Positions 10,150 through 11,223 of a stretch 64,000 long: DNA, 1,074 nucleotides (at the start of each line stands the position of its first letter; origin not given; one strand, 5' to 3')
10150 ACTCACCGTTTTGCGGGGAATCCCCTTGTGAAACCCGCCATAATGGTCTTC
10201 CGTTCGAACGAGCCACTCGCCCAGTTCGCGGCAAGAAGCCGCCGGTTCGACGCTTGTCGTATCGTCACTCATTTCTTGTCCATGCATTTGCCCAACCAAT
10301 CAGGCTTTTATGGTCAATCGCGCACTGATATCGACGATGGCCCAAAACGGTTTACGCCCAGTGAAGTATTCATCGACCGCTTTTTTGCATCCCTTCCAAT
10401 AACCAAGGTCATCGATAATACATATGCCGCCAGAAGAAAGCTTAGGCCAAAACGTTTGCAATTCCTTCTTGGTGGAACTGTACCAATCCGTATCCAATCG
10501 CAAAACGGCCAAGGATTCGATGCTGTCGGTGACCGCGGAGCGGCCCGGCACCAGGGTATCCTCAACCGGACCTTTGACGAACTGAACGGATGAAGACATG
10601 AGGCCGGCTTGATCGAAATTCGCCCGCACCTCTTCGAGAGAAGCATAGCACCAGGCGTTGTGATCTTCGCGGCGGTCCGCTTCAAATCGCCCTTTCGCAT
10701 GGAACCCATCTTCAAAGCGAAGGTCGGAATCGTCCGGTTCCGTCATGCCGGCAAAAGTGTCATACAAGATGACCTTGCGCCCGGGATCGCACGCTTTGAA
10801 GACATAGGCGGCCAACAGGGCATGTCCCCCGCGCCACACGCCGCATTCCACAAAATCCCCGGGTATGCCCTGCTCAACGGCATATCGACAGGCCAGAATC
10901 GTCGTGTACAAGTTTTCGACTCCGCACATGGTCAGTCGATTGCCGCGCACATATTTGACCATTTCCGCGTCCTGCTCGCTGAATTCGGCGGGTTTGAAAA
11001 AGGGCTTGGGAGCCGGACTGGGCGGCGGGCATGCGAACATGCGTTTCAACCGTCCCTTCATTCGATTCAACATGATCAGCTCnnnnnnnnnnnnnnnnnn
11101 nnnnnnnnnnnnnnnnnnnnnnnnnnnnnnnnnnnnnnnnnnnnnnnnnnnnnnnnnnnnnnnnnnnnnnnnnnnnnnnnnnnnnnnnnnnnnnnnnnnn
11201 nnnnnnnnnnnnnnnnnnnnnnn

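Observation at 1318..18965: ABC-transporter-dependent glycan locus carrying five SAM methyltransferase domains and a Wzt with a C-terminal binding domain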

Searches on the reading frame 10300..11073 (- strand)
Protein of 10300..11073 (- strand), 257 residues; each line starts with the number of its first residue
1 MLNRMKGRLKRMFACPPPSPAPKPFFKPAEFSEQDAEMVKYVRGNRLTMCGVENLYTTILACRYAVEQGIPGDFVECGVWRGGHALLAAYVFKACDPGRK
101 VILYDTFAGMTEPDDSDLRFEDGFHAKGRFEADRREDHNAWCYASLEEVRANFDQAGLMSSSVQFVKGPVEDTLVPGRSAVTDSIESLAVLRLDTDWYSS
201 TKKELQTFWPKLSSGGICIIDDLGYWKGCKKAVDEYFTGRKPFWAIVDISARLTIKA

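Call 6: search_protein_families(library=pfam, proteins=[window:10300-11073:-], max_evalue=0.01)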
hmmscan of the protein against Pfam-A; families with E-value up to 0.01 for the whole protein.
window:10300-11073:- (257 aa): 2 families
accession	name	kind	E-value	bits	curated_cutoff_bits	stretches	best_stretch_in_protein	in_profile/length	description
PF05711.17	TylF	-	1e-39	136.8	23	1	47-238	68-244/264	Macrocin-O-methyltransferase (TylF)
PF13578.12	Methyltransf_24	-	4.4e-08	34.4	26.3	1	75-222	1-104/105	Methyltransferase domain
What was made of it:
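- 10300..11073 (-): TylF/MycF/NovP-family sugar O-methyltransferase, 9 bp downstream of wzt. Pfam TylF, 137 bits (call 6).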

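Call 9: search_protein_families(library=ncbifam, proteins=[window:10300-11073:-], max_evalue=0.01)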
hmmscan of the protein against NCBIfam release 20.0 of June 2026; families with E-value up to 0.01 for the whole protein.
window:10300-11073:- (257 aa): 0 families

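Call 16: list_cluster_members(proteins=[P0001, window:10300-11073:-, window:6468-7940:+, window:8022-9473:-, window:14609-15571:-, window:12430-13275:-, window:1318-2454:-, window:13404-14546:-])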
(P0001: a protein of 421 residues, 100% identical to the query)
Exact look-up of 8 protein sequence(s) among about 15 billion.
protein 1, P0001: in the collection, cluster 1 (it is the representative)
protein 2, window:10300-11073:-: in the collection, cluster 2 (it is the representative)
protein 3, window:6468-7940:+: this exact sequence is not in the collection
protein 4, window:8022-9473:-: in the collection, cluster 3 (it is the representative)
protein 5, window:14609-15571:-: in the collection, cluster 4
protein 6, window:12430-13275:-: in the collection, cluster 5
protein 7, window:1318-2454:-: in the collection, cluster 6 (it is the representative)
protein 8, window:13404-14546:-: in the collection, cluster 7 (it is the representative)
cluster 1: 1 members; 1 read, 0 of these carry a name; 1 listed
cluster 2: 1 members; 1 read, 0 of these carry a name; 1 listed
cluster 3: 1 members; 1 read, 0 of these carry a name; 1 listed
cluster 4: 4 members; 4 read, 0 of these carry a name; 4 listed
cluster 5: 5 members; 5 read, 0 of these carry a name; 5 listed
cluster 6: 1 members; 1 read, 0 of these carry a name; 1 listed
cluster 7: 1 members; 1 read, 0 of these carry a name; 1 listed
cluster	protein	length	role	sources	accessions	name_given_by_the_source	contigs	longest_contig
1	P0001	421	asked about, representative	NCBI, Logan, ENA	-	-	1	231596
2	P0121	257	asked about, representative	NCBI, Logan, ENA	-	-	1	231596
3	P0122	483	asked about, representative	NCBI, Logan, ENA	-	-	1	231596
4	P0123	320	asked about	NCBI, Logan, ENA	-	-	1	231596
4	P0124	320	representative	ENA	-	-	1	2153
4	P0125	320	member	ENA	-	-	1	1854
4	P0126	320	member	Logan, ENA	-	-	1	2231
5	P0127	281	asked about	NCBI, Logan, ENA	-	-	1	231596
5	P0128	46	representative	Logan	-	-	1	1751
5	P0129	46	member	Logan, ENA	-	-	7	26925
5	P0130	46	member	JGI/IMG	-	-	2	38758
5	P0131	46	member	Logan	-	-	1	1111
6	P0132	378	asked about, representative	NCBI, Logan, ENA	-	-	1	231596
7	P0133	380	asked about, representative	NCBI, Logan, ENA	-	-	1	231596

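Call 92: search_solved_structures(query=window:10300-11073:-, max_evalue=0.001, show_alignments=1)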
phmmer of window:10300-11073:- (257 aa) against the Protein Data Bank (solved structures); distinct sequences matched with E-value up to 0.001: 9.
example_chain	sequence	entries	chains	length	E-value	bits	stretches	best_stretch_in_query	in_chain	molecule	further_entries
5i10_A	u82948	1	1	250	2.2e-26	96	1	48-234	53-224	Probable O-methyltransferase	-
4cdz_A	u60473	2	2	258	2.5e-26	95.9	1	48-234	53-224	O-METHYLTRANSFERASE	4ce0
2wk1_A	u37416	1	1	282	1.5e-25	93.3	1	44-237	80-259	NOVP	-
4x7u_A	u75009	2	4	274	5e-22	81.8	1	47-238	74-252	Mycinamicin III 3''-O-methyltransferase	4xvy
4xvz_A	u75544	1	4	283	5.4e-22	81.6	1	47-238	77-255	Mycinamicin III 3''-O-methyltransferase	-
4x7v_A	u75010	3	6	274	6.2e-22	81.4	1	47-238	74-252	Mycinamicin III 3''-O-methyltransferase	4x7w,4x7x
4x7y_B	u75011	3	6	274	2.5e-21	79.5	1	48-238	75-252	Mycinamicin III 3''-O-methyltransferase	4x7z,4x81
4gf5_A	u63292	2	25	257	7.5e-07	32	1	64-225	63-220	CalS11 | TDP-rhamnose 3'-O-methyltransferase (CalS11)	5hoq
3tos_A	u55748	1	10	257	7.5e-07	32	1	64-225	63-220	CalS11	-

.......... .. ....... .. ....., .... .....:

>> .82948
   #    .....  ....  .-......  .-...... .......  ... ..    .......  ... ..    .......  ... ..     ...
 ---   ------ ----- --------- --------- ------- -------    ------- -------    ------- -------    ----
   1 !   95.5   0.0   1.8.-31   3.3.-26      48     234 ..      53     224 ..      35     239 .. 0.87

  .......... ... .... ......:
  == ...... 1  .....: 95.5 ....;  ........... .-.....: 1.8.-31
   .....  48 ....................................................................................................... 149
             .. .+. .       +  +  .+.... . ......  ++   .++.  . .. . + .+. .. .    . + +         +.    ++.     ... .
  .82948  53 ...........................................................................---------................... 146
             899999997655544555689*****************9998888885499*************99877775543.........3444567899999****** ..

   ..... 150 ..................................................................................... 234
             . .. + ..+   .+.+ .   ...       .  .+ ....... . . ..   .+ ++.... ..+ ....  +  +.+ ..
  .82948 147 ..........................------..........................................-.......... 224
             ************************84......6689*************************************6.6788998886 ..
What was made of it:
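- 10300..11073 (-): PDB relatives: 5i10/4cdz (annotated only as probable O-methyltransferases), NovP, MycF, CalS11 (call 92).
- On TylF/MycF/NovP sugar O-methyltransferases: In the alignment to 5i10, GVWRGG matches and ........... aligns with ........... (call 92).
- CalS11, a TylF relative, acts on TDP-rhamnose rather than on a finished glycan (call 92).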
